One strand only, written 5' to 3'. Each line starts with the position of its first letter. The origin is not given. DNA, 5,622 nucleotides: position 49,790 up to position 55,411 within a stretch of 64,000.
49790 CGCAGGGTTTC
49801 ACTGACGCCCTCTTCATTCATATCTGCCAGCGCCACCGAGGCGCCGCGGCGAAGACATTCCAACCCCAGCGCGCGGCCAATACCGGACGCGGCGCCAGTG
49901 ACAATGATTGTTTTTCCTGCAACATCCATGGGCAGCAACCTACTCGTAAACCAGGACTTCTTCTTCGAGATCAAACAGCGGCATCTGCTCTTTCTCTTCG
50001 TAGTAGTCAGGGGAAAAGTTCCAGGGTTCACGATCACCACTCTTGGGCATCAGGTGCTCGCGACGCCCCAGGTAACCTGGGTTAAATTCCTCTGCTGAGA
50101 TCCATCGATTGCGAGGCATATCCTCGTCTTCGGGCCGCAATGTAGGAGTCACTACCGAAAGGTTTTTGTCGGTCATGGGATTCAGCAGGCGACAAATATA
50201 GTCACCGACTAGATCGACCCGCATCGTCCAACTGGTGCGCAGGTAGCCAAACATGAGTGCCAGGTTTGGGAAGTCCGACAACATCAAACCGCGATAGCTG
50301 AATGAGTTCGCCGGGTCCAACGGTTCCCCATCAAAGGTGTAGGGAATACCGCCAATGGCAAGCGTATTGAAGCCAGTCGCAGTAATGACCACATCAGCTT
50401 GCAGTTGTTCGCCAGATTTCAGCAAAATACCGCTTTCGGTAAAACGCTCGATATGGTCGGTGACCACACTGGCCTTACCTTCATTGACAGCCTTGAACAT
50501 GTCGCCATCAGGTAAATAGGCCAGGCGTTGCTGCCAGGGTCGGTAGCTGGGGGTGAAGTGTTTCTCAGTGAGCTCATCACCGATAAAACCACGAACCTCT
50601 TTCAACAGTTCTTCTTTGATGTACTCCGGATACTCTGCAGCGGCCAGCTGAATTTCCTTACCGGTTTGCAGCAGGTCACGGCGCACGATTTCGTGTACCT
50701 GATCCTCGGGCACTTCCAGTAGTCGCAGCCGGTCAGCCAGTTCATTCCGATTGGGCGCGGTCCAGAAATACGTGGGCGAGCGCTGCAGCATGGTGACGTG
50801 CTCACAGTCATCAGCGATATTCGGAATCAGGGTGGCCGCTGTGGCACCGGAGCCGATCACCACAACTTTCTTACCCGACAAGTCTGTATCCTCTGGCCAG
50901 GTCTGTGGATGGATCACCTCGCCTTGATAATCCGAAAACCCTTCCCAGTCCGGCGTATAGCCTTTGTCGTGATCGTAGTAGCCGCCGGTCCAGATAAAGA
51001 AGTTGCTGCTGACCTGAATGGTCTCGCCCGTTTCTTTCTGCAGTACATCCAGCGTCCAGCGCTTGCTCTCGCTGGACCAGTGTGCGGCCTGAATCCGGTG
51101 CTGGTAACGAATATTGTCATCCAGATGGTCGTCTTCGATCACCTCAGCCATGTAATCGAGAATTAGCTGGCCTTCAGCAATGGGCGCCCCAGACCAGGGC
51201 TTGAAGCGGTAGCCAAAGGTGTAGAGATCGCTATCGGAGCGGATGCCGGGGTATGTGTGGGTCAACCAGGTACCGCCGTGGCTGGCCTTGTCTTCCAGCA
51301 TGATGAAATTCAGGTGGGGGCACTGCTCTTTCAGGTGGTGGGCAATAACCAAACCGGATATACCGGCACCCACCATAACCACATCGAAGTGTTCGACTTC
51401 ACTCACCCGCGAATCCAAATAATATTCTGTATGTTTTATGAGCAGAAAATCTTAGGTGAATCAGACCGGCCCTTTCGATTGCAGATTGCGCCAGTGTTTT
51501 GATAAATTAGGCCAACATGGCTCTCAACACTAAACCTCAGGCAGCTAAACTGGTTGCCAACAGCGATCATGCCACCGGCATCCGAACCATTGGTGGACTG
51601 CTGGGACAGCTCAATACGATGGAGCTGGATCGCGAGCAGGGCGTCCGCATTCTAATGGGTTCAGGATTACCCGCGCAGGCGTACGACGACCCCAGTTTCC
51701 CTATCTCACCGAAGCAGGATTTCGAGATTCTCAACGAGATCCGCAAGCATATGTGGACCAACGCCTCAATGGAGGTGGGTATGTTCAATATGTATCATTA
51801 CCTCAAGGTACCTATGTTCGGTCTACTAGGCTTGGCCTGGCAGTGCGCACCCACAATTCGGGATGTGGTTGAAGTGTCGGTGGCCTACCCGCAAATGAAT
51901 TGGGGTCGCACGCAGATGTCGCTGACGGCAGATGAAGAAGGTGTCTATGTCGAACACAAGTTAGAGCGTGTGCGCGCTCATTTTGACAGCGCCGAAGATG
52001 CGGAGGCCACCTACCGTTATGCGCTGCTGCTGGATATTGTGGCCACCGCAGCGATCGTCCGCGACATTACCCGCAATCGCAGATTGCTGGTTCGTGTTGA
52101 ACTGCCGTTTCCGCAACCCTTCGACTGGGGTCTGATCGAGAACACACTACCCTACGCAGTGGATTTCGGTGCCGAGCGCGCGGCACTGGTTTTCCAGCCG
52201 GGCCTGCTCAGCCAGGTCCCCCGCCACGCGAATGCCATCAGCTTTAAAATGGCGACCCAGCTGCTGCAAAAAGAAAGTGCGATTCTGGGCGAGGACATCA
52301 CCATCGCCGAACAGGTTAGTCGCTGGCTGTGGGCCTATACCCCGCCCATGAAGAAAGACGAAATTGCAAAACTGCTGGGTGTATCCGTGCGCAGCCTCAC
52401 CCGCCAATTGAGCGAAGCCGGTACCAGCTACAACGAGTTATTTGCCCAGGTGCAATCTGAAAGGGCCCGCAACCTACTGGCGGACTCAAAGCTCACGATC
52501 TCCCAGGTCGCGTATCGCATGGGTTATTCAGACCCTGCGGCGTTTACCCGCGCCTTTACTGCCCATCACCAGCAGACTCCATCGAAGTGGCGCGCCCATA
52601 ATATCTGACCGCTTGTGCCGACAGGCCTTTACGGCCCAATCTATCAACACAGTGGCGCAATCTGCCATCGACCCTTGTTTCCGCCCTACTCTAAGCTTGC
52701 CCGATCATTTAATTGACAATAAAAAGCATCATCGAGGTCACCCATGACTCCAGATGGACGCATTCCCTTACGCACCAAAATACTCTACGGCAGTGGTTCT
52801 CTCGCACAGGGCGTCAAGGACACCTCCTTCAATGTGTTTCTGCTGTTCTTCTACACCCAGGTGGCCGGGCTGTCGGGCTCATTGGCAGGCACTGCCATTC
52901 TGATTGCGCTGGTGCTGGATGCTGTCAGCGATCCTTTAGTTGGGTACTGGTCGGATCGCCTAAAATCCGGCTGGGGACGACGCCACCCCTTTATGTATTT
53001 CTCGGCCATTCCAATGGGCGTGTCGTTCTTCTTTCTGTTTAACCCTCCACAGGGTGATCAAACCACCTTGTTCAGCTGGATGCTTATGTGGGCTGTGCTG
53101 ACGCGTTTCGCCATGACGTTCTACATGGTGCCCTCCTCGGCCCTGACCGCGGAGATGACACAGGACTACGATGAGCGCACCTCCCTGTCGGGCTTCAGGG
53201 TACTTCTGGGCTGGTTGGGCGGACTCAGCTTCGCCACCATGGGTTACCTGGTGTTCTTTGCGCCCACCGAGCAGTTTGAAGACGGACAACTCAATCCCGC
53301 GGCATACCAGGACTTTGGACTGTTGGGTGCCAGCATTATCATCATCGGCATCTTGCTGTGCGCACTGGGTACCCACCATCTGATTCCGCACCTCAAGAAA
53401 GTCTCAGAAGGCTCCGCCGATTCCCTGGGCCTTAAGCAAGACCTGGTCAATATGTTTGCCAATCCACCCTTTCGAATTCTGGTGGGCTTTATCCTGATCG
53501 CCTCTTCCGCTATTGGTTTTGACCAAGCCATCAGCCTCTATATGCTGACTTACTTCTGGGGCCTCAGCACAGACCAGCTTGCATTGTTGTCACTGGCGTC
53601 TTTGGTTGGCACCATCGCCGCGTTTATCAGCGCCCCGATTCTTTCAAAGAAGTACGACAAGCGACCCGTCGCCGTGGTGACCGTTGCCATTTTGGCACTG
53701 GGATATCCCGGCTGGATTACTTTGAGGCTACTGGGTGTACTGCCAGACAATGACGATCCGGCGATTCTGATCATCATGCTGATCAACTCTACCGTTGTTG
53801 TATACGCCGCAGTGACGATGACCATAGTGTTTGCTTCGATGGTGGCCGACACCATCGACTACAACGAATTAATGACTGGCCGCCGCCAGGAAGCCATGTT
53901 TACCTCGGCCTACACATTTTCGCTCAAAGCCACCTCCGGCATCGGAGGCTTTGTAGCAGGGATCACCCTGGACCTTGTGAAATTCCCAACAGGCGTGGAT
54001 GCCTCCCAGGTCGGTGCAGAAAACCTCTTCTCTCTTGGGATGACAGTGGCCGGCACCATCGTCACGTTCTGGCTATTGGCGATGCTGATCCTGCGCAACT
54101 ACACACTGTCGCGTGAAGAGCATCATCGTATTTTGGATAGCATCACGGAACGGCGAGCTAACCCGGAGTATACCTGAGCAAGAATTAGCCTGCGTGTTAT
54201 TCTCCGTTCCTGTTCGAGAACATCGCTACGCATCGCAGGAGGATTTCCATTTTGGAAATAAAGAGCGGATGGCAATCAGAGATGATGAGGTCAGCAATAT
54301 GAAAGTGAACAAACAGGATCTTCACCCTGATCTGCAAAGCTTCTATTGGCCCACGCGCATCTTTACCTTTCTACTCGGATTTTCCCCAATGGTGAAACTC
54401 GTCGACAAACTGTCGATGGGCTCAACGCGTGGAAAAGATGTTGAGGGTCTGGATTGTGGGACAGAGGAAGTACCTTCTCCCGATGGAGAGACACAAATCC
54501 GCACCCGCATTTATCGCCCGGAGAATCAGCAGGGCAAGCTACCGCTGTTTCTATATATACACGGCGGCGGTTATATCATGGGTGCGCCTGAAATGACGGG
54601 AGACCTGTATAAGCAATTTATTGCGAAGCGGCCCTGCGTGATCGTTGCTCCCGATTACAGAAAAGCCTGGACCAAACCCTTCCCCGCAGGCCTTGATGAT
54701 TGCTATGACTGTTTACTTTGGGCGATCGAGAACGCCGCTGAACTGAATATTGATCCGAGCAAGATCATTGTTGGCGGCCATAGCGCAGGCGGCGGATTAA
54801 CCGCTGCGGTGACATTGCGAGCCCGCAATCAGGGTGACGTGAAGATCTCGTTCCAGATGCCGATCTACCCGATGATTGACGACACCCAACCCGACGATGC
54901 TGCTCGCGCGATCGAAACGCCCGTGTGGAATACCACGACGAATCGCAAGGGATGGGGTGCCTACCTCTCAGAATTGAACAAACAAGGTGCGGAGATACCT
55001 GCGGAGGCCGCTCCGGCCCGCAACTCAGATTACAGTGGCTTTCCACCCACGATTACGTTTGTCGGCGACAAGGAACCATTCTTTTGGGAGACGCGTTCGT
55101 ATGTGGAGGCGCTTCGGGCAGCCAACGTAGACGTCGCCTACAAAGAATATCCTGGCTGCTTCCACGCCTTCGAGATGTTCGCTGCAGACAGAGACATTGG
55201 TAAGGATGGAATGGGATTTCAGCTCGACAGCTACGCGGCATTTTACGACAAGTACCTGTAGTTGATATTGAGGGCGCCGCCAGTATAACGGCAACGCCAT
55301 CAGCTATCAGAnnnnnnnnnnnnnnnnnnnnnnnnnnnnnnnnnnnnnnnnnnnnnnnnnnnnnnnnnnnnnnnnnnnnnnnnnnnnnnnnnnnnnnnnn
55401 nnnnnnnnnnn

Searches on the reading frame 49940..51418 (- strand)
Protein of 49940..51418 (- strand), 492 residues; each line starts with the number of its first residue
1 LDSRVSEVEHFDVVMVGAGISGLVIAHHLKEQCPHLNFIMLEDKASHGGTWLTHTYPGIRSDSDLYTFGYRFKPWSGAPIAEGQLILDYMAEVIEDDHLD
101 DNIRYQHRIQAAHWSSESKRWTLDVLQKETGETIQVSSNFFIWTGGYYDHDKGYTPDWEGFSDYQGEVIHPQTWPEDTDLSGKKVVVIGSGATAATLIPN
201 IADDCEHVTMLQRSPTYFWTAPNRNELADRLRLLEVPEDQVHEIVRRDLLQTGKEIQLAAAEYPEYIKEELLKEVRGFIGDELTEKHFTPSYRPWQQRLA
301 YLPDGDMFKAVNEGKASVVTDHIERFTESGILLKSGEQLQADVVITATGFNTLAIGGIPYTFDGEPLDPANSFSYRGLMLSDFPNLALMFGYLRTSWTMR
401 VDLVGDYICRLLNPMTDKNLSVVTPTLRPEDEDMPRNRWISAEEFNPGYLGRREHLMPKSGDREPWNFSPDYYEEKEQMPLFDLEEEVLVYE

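Call 14: search_protein_families(library=pfam, proteins=[window:49940-51418:-])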
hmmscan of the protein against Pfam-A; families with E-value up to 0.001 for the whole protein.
window:49940-51418:- (492 aa): 11 families
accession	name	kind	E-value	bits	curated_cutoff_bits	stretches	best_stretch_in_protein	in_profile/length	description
PF07992.20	Pyr_redox_2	-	5.7e-10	39.5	26.1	1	11-227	1-189/291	Pyridine nucleotide-disulphide oxidoreductase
PF13434.12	Lys_Orn_oxgnase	-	2.6e-08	33.8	21.3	1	97-218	106-226/339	L-lysine 6-monooxygenase/L-ornithine 5-monooxygenase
PF13450.12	NAD_binding_8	-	1.8e-07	31.7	21.9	1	16-62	2-46/68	NAD(P)-binding Rossmann-like domain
PF13738.12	Pyr_redox_3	-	1.8e-06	27.9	30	1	78-216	75-198/305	Pyridine nucleotide-disulphide oxidoreductase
PF01946.23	Thi4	-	4.9e-06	26.4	26.2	1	8-52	15-59/235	Thi4 family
PF00743.25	FMO-like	-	1.1e-05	24.6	22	1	86-216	86-217/532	Flavin-binding monooxygenase-like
PF13454.12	NAD_binding_9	-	1.8e-05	25.2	21.8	0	14-54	1-44/155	FAD-NAD(P)-binding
PF05834.18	Lycopene_cycl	-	2.3e-05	24.1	23.4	0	12-45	1-34/380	Lycopene cyclase protein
PF01266.30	DAO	-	7.3e-05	22.9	27.9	0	12-145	1-93/353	FAD dependent oxidoreductase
PF01488.26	Shikimate_DH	-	0.00025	21.6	24.3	0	179-216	9-47/138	Shikimate / quinate 5-dehydrogenase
PF06039.21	Mqo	-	0.00041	19.4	27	0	10-45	2-37/489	Malate:quinone oxidoreductase (Mqo)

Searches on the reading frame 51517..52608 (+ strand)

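Call 38: search_protein_families(library=pfam, proteins=[window:51517-52608:+])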
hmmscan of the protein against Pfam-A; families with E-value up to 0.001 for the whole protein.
window:51517-52608:+ (363 aa): 3 families
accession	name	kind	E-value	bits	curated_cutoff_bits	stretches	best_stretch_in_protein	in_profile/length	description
PF12833.13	HTH_18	-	8.7e-19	68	33.6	1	283-360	1-79/80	Helix-turn-helix domain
PF12625.12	Arabinose_bd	-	2.8e-13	50.8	27.6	1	45-232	7-182/185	Arabinose-binding domain of AraC transcription regulator, N-term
PF00165.29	HTH_AraC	-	2.9e-07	30.9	26.6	1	322-359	2-41/42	Bacterial regulatory helix-turn-helix proteins, AraC family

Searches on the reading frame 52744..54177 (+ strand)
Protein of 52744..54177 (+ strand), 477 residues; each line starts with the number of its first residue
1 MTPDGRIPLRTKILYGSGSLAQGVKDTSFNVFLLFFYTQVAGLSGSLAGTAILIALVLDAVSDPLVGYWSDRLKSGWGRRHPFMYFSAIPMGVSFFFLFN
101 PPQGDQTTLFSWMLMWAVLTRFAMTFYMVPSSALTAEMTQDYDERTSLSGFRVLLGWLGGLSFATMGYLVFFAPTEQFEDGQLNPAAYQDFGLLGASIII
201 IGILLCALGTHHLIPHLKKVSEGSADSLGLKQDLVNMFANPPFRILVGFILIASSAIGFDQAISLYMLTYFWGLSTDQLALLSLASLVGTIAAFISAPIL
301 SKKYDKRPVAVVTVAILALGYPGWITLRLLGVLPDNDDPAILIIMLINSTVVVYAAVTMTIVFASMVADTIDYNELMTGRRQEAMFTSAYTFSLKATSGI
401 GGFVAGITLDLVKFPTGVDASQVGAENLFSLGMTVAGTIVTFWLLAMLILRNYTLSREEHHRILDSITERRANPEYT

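Call 14: search_protein_families(library=pfam, proteins=[window:52744-54177:+])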
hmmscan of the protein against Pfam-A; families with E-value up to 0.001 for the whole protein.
window:52744-54177:+ (477 aa): 2 families
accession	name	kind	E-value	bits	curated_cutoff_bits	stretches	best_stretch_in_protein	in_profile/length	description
PF13347.12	MFS_2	-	6.1e-92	308.8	27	1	14-456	1-426/427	MFS/sugar transport protein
PF07690.21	MFS_1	-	5.8e-18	65.3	33.4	1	26-370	12-322/347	Major Facilitator Superfamily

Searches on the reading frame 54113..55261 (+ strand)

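Call 14: search_protein_families(library=pfam, proteins=[window:54113-55261:+])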
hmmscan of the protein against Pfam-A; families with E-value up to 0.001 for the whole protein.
window:54113-55261:+ (382 aa): 5 families
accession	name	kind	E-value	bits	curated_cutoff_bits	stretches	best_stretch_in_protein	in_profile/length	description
PF07859.19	Abhydrolase_3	-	8.4e-53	179.7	25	1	147-354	2-209/210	alpha/beta hydrolase fold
PF20434.5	BD-FAE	-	6.2e-22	78.6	26.8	1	133-239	3-112/215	BD-FAE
PF00135.34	COesterase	-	9.3e-11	41.8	27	1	133-243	90-210/515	Carboxylesterase family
PF00326.27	Peptidase_S9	-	2.6e-07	30.8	22.6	1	195-357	43-193/213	Prolyl oligopeptidase family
PF12697.13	Abhydrolase_6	-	3.2e-05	25.1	26.3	1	147-349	2-202/217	Alpha/beta hydrolase family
